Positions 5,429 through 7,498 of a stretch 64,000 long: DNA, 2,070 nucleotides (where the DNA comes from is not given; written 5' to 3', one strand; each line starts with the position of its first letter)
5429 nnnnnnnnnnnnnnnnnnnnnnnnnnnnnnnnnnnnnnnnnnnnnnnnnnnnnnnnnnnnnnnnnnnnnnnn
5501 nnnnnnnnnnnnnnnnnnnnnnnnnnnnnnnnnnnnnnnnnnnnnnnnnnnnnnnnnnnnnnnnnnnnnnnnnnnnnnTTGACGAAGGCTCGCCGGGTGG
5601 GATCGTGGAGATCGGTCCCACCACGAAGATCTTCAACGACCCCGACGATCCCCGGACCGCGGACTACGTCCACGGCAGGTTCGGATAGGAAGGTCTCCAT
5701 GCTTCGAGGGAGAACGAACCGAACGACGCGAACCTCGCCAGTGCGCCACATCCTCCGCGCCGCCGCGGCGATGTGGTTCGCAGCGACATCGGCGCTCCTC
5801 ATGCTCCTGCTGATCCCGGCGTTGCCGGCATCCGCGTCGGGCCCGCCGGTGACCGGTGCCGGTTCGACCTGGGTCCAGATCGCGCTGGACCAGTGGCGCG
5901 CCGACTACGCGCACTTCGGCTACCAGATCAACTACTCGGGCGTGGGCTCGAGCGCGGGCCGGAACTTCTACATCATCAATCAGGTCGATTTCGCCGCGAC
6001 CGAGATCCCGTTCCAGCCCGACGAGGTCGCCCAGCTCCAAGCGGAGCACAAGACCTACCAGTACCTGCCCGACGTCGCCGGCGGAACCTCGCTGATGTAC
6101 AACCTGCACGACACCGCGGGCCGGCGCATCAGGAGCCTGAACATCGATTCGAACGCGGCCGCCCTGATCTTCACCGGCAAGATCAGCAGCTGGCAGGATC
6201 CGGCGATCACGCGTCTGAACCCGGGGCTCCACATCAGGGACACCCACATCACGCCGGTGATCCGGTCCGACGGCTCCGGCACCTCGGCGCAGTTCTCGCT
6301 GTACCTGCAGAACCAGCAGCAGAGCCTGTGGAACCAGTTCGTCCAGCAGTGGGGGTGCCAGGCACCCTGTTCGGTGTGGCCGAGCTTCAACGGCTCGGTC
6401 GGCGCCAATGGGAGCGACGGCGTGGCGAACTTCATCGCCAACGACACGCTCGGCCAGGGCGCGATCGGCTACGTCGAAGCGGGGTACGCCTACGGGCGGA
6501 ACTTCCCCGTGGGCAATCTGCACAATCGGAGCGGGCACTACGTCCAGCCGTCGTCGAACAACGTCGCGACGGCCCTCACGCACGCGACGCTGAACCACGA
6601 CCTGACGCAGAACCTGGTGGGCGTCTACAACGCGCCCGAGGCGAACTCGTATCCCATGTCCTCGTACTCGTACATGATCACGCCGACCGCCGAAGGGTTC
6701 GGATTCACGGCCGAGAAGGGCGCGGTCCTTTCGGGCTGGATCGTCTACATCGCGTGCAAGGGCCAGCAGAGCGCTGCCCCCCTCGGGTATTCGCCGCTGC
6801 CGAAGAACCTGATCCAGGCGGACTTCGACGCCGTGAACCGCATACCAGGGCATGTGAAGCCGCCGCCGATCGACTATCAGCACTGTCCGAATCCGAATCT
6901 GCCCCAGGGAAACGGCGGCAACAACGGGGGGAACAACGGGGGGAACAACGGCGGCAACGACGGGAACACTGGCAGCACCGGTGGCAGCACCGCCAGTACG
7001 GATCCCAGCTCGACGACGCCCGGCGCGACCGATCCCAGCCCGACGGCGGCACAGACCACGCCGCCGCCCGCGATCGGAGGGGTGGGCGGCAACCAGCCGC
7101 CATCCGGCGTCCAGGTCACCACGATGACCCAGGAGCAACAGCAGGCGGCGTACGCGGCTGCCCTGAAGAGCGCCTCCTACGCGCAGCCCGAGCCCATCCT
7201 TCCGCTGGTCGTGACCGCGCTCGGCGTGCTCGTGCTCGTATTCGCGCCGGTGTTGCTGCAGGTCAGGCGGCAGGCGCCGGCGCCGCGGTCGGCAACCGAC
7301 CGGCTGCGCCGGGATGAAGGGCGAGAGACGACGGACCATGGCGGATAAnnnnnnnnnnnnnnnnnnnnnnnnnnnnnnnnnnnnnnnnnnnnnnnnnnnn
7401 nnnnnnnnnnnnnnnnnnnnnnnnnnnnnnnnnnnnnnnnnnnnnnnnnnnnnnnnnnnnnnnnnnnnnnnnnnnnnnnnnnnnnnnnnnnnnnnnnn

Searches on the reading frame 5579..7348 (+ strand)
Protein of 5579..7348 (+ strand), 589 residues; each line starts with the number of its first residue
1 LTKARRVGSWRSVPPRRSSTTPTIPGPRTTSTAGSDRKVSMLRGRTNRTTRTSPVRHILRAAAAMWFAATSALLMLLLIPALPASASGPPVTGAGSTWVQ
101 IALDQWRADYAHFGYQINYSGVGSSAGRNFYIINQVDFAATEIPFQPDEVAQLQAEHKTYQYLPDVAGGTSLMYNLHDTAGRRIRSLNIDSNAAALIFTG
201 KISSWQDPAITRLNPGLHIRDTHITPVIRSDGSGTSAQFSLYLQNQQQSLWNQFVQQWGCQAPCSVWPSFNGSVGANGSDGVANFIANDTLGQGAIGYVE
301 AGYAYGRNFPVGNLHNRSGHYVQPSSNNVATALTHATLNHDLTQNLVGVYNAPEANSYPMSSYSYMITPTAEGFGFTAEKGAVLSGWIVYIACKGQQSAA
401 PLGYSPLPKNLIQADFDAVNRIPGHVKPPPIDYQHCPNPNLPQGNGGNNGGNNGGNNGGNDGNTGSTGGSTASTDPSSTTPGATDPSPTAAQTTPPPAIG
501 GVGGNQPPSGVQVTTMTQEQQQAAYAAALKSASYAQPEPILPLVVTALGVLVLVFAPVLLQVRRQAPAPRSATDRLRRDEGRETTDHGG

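Call 7: search_protein_families(library=pfam, proteins=[window:5579-7348:+])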
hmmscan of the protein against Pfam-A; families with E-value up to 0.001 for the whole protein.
window:5579-7348:+ (589 aa): 1 family
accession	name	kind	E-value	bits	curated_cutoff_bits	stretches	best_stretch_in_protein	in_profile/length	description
PF12849.12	PBP_like_2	-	1.8e-32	113.6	27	1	90-373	11-250/267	PBP superfamily domain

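Call 20: search_protein_families(library=ncbifam, proteins=[window:5579-7348:+])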
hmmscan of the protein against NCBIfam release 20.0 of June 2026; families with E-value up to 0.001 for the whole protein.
window:5579-7348:+ (589 aa): 3 families
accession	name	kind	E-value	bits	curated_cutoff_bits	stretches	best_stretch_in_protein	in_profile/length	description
TIGR00975.1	3a0107s03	equivalog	5.3e-60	203.1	205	1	91-420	1-312/315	phosphate ABC transporter substrate-binding protein PstS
NF008171.0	PRK10918.1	equivalog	3.1e-42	144.8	339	1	77-413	16-327/346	phosphate ABC transporter substrate-binding protein PstS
TIGR02136.1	ptsS_2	subfamily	2.5e-09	36.7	206.6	1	62-331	11-246/295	phosphate ABC transporter substrate-binding protein PstS family protein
